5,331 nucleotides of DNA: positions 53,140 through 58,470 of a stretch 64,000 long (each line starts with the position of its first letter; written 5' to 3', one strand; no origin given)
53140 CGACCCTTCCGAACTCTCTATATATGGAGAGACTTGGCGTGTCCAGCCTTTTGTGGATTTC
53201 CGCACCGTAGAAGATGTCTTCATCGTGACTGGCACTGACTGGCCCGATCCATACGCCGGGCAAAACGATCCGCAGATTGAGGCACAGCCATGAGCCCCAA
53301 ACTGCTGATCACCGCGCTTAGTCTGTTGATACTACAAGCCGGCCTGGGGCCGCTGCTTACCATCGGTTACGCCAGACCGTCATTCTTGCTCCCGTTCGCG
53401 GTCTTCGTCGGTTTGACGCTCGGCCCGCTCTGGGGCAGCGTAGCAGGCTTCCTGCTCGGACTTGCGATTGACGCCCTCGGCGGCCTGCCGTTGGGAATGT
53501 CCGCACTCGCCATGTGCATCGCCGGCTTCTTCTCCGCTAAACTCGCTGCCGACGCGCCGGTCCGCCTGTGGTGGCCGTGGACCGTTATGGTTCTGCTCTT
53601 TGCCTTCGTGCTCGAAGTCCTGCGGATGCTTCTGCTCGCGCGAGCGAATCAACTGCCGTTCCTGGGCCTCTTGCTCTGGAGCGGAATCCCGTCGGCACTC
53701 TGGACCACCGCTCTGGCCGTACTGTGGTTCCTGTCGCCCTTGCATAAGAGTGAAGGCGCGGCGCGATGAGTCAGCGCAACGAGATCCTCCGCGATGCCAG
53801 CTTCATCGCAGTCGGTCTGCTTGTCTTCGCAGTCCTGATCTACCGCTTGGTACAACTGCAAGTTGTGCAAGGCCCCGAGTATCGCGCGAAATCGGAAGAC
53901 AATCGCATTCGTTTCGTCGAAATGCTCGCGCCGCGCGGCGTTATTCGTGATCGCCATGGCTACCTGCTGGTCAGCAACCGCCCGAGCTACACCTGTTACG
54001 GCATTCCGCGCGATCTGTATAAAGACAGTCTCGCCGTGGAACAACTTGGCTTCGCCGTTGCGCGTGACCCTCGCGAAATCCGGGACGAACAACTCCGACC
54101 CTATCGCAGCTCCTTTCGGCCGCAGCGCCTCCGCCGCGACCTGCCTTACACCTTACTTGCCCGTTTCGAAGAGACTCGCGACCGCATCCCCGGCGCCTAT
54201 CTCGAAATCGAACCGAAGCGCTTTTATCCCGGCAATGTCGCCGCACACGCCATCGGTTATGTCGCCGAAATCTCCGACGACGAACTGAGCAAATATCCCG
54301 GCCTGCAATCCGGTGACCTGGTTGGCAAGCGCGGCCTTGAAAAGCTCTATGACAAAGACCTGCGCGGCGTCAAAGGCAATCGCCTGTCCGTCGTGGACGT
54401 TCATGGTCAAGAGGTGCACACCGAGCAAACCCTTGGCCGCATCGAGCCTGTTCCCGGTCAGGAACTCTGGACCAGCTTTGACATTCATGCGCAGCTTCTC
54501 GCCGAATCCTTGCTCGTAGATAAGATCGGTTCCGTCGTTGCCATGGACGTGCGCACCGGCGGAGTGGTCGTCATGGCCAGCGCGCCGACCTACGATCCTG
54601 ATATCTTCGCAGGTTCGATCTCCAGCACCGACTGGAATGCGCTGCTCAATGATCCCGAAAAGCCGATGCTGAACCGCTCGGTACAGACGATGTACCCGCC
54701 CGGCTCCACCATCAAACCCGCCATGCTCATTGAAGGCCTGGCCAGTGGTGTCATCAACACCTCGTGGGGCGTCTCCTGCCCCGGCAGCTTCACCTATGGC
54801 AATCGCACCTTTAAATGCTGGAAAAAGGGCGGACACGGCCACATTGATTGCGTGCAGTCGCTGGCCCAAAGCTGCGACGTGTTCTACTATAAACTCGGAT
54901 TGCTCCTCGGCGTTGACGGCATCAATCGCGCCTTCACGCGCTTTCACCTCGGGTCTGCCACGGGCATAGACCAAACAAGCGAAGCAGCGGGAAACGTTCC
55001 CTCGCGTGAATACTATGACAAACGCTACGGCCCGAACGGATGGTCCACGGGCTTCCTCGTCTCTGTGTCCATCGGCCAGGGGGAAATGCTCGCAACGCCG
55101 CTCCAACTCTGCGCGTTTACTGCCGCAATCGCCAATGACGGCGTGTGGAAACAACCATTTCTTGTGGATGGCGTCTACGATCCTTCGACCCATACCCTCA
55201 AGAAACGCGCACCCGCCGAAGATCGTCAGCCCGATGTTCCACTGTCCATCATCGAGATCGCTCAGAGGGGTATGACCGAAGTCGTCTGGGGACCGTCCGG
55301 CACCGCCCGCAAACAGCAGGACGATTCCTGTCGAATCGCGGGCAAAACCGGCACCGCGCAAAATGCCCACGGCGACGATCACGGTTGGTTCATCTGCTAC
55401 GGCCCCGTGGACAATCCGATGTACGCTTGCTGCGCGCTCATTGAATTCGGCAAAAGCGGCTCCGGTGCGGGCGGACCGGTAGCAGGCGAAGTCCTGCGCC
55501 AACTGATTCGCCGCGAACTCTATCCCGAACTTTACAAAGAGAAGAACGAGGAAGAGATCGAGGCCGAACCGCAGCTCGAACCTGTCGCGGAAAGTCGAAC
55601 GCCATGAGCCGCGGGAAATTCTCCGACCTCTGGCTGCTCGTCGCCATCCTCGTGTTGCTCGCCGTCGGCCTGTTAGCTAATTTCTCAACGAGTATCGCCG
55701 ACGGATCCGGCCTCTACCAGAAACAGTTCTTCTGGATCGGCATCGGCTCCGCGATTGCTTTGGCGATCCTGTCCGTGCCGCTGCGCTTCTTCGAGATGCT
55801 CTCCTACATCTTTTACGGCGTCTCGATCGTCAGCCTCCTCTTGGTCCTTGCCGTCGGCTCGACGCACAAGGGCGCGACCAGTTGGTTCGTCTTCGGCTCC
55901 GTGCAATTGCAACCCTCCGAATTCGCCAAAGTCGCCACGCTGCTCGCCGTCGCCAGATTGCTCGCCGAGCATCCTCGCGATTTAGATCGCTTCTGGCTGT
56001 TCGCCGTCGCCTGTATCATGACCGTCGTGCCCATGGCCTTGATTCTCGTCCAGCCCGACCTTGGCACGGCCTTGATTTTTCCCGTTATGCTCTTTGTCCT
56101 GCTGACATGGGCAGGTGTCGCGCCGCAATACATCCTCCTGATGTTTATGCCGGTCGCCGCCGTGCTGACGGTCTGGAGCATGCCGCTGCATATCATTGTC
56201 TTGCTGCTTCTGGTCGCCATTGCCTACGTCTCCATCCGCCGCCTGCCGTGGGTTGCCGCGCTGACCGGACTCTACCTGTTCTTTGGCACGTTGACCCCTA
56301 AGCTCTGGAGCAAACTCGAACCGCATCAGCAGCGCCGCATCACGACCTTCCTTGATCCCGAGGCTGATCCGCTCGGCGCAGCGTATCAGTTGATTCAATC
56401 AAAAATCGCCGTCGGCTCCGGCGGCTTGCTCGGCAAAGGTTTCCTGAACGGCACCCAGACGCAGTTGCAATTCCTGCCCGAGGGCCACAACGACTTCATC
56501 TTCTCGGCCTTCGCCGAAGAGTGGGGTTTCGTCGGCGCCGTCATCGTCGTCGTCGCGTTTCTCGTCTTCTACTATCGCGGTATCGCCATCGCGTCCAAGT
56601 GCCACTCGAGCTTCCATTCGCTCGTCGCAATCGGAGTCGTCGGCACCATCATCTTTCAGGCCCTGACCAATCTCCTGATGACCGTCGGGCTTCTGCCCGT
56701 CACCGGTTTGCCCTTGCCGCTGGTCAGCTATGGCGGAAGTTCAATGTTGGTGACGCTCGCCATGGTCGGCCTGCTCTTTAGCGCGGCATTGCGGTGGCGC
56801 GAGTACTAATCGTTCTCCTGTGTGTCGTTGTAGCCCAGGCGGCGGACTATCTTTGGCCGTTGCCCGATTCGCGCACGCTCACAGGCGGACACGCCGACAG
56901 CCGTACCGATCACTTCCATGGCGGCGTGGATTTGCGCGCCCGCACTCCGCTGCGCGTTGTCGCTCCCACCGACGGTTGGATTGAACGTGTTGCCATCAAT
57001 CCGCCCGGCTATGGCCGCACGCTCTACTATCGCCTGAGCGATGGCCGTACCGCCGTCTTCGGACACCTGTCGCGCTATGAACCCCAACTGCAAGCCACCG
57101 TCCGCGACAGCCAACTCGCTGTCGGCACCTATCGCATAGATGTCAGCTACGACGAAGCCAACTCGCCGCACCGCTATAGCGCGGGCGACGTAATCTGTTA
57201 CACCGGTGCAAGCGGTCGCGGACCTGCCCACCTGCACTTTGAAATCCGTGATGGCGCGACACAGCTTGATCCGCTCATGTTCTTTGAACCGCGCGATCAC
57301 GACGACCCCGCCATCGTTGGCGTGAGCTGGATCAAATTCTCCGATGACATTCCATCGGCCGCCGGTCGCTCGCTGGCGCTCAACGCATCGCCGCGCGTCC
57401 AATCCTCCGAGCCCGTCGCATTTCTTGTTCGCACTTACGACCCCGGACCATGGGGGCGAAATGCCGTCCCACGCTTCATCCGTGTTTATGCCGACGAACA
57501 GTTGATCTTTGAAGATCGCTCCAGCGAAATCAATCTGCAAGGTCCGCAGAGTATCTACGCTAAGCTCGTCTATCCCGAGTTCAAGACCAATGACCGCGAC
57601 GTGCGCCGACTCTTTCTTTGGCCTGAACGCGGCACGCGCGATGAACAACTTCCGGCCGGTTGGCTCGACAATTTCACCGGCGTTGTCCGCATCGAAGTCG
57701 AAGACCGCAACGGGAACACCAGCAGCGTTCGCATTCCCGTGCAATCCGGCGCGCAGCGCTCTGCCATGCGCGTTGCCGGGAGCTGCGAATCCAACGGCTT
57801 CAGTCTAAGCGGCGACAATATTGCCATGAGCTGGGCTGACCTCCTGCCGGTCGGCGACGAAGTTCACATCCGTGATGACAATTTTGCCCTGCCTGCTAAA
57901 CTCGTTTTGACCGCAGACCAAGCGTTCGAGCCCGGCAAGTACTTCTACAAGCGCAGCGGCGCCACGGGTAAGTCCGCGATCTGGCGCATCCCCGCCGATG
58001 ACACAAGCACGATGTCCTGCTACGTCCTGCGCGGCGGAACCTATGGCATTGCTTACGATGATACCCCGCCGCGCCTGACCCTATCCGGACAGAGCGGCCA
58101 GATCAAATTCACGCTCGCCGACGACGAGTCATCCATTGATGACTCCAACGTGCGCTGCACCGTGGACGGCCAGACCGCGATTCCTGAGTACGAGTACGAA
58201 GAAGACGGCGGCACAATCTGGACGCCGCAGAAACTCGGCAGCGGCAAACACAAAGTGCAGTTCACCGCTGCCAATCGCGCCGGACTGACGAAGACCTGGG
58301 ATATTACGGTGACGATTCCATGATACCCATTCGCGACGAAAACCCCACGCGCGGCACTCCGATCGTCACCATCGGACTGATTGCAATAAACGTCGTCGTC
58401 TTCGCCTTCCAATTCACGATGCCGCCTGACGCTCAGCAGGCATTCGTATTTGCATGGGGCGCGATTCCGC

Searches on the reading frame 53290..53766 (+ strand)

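Call 70: search_protein_families(library=pfam, proteins=[window:53290-53766:+], max_evalue=0.001)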
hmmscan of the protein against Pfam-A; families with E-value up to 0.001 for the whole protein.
window:53290-53766:+ (159 aa): 2 families
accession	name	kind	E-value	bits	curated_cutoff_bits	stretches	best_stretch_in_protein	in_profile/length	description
PF07694.17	5TM-5TMR_LYT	-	0.00016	21.8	24.6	1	37-117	51-131/169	5TMR of 5TMR-LYT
PF04093.17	MreD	-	0.00018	22.1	24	1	11-143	16-144/158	rod shape-determining protein MreD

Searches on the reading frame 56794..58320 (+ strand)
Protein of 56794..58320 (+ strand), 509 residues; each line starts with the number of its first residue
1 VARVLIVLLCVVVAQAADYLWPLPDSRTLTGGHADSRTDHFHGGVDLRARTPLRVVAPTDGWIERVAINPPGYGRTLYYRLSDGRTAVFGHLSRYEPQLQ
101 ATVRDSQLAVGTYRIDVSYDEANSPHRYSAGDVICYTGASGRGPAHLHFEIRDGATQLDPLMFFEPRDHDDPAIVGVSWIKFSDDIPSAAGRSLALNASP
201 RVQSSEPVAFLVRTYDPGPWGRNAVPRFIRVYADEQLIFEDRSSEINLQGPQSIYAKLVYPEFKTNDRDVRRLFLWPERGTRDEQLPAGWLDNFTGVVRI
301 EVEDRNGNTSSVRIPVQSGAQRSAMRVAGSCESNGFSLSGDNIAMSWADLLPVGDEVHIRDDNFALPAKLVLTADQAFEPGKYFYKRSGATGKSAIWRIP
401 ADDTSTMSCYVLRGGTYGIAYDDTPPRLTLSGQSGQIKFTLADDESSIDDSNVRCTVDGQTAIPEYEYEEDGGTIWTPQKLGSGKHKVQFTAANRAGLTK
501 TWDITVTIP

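Call 15: search_protein_families(library=ncbifam, proteins=[window:56794-58320:+], max_evalue=0.01)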
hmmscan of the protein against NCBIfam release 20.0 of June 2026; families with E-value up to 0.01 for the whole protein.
window:56794-58320:+ (509 aa): 3 families
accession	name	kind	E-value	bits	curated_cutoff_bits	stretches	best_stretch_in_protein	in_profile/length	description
NF052530.1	Heli_ShapePgp3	exception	1.8e-06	27.3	300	1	129-165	228-265/270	peptidoglycan metallopeptidase Pgp3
NF052336.1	PdgHdaseHSB100310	equivalog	0.00031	20.2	500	1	10-98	26-112/316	peptidoglycan hydrolase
NF040883.1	amid_act_ActS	equivalog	0.0016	17.8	375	1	128-167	197-236/242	amidase activator ActS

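Call 70: search_protein_families(library=pfam, proteins=[window:56794-58320:+], max_evalue=0.001)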
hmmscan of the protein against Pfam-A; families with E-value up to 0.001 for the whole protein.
window:56794-58320:+ (509 aa): 1 family
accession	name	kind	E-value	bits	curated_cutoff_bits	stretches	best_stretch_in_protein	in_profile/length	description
PF01551.29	Peptidase_M23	-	6.3e-11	42.8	28.7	1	41-107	2-67/96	Peptidase family M23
